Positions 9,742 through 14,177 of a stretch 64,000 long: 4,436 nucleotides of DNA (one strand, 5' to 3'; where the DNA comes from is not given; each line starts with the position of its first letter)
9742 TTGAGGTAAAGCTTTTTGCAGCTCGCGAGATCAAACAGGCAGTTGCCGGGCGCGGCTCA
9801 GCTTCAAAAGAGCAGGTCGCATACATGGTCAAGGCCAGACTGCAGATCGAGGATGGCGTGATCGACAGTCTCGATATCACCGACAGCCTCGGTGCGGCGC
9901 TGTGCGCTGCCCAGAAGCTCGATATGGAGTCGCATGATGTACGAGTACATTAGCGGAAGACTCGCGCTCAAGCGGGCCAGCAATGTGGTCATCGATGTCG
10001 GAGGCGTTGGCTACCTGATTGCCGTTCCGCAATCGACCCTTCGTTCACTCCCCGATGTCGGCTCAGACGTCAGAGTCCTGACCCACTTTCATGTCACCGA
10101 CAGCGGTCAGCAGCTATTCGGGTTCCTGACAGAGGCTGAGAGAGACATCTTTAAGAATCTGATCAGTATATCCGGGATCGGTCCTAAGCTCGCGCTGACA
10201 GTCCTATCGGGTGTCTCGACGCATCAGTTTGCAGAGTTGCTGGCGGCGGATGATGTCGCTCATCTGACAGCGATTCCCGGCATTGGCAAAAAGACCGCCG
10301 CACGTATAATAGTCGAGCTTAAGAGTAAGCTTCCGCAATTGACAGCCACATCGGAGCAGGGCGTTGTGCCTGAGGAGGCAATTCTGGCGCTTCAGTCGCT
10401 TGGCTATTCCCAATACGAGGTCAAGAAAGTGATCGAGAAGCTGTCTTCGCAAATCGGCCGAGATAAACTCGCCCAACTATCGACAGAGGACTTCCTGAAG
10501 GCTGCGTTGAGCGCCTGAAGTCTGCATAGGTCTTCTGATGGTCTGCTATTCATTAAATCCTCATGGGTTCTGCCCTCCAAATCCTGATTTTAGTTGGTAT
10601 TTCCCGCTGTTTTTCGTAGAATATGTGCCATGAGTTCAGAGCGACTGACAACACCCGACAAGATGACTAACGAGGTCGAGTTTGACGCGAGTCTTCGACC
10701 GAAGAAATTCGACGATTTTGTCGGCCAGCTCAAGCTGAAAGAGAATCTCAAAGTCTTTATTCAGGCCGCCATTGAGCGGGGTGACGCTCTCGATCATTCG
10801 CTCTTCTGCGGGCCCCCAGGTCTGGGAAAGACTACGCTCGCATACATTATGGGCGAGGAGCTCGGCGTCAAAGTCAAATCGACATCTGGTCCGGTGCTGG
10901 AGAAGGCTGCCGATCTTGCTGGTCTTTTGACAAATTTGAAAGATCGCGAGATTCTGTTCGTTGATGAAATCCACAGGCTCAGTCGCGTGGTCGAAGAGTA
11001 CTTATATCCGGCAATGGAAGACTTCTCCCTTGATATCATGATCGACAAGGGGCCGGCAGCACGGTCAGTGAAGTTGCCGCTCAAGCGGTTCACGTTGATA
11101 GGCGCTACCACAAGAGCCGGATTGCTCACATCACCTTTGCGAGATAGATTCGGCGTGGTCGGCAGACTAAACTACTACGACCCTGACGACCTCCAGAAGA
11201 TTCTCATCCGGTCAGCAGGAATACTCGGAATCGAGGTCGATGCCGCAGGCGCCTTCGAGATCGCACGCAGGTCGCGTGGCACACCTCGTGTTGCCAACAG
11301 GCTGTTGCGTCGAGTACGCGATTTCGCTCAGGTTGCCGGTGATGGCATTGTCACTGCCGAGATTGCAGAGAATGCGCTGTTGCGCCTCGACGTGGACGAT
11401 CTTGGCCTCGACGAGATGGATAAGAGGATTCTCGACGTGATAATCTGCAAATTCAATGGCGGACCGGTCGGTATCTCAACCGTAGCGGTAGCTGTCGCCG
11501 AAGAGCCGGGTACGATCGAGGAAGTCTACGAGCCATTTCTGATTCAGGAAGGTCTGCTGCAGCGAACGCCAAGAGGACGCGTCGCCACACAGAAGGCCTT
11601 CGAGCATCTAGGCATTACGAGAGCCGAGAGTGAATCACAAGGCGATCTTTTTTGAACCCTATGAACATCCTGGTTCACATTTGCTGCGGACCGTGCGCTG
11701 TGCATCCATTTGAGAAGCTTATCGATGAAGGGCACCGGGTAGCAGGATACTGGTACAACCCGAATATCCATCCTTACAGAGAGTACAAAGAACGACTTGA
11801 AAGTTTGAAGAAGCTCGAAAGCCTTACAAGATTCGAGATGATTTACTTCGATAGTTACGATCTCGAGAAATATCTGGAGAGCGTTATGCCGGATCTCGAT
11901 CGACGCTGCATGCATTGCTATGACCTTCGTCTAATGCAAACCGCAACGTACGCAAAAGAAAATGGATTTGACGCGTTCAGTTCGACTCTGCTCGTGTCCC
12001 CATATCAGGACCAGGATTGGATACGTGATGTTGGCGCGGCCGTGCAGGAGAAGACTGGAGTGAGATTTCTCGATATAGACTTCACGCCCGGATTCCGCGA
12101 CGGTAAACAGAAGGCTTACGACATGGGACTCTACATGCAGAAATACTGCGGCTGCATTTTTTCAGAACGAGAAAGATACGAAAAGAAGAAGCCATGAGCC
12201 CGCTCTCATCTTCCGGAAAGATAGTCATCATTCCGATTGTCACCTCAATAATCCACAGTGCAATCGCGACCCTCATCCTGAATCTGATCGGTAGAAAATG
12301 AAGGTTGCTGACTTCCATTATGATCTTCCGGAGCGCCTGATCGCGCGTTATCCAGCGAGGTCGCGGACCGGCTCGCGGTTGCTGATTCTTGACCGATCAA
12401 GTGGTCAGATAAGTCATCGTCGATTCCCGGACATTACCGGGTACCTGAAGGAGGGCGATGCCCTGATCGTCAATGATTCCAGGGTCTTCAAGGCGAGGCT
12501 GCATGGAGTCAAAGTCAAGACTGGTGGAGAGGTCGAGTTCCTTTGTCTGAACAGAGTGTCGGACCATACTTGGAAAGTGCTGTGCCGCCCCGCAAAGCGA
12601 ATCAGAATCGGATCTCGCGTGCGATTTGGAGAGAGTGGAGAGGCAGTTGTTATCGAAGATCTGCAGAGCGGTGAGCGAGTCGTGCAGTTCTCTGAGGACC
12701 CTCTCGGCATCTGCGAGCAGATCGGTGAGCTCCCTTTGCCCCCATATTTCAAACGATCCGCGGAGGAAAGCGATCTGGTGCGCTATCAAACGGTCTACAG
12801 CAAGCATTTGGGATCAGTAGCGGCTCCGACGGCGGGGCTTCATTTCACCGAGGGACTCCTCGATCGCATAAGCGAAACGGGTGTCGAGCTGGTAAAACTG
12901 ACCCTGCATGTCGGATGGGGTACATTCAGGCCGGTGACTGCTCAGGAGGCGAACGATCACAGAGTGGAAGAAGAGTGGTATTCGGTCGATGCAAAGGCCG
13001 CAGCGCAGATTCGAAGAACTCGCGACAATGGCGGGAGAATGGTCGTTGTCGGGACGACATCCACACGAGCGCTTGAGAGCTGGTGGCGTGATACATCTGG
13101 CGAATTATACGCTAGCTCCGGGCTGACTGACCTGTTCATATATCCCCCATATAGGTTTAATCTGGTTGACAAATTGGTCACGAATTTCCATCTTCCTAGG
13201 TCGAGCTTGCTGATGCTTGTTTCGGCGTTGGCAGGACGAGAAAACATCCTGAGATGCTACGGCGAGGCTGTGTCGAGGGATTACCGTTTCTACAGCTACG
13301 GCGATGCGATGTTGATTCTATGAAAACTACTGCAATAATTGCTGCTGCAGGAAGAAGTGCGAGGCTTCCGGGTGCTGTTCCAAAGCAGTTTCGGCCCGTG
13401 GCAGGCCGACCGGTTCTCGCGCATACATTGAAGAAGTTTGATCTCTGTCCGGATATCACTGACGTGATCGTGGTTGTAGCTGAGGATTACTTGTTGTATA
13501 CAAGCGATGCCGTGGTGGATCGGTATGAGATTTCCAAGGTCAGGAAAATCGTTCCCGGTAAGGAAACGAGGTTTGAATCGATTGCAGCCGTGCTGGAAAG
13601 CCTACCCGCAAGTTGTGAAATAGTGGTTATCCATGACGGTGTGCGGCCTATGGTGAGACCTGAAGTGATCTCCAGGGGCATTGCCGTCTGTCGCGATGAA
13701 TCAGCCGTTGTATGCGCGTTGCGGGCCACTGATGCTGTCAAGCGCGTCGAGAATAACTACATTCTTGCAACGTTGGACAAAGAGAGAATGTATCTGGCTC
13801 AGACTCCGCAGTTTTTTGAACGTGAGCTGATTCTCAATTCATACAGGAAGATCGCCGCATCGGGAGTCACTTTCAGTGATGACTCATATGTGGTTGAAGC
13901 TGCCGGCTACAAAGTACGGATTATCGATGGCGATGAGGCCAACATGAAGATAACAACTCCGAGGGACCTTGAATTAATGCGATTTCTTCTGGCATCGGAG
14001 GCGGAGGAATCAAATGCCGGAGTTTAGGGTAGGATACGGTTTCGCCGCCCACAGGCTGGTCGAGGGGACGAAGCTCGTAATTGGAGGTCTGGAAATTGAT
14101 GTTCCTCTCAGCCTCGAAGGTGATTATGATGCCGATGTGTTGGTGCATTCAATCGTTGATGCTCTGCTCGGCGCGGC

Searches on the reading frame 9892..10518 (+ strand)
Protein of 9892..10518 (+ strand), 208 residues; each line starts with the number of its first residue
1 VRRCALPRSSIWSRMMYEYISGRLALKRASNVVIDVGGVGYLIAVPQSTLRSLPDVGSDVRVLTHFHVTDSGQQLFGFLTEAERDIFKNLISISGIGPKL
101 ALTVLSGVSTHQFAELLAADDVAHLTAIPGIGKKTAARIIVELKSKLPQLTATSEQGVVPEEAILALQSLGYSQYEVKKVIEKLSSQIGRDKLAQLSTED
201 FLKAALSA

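Call 61: search_protein_families(library=pfam, proteins=[window:9892-10518:+], max_evalue=0.001)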
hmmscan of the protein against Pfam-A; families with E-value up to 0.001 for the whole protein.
window:9892-10518:+ (208 aa): 8 families
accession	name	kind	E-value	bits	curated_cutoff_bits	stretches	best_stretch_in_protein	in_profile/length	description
PF14520.12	HHH_5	-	1.5e-18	67.4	27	1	87-144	1-56/57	Helix-hairpin-helix domain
PF01330.27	RuvA_N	-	1.5e-18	67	23.6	1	16-77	1-61/61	RuvA N terminal domain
PF00633.29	HHH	-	1.6e-09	37.6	24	1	117-140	5-28/30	Helix-hairpin-helix motif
PF07499.19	RuvA_C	-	4.2e-08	34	24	1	161-207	4-44/47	RuvA, C-terminal domain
PF02371.22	Transposase_20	-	3.6e-05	24.5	21.3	0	124-144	3-23/87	Transposase IS116/IS110/IS902 family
PF21176.3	RecR_HhH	-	5.2e-05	23.4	27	0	123-141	6-24/45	RecR, helix-hairpin-helix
PF01367.25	5_3_exonuc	-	0.00017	22.5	40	0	117-145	12-40/97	5'-3' exonuclease, C-terminal SAM fold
PF12826.13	HHH_2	-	0.00096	19.7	27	0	117-140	29-52/64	Helix-hairpin-helix motif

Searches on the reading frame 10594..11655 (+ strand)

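Call 61: search_protein_families(library=pfam, proteins=[window:10594-11655:+], max_evalue=0.001)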
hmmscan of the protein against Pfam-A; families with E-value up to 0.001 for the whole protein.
window:10594-11655:+ (353 aa): 6 families
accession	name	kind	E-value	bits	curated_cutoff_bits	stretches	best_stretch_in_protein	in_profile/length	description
PF05496.18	RuvB_N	-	2.8e-76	255.1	27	1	34-192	1-159/159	Holliday junction DNA helicase RuvB P-loop domain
PF17864.7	AAA_lid_4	-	8.6e-32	109.2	27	1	195-268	1-74/74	RuvB AAA lid domain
PF05491.19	RuvB_C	-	9.5e-25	86.8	24.7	1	270-339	2-71/72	RuvB C-terminal winged helix domain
PF00004.35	AAA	-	3.5e-19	70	21.2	1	70-189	2-126/131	ATPase family associated with various cellular activities (AAA)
PF07728.20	AAA_5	-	7.2e-06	26.5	22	1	69-186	2-139/139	AAA domain (dynein-related subfamily)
PF01078.27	Mg_chelatase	-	0.00082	19.3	20.3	0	67-86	23-42/207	Magnesium chelatase, subunit ChlI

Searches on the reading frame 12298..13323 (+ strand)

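Call 61: search_protein_families(library=pfam, proteins=[window:12298-13323:+], max_evalue=0.001)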
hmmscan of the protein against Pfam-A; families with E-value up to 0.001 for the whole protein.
window:12298-13323:+ (341 aa): 1 family
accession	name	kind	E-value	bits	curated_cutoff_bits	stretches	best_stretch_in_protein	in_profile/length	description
PF02547.20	Queuosine_synth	-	8.5e-127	423.2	25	1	4-340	2-322/322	Queuosine biosynthesis protein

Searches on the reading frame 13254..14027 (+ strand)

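Call 61: search_protein_families(library=pfam, proteins=[window:13254-14027:+], max_evalue=0.001)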
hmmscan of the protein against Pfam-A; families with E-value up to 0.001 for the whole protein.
window:13254-14027:+ (257 aa): 4 families
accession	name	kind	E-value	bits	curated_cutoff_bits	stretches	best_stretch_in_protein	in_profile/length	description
PF01128.25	IspD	-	2.2e-52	178.4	27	1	26-247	2-220/221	2-C-methyl-D-erythritol 4-phosphate cytidylyltransferase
PF12804.13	NTP_transf_3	-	4.5e-11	43.6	27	1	27-157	1-122/160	MobA-like NTP transferase domain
PF02348.25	CTP_transf_3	-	2.8e-06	27.8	22.6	1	27-195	2-168/217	Cytidylyltransferase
PF00731.26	AIRC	-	0.0009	19.2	30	0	23-62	53-93/148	AIR carboxylase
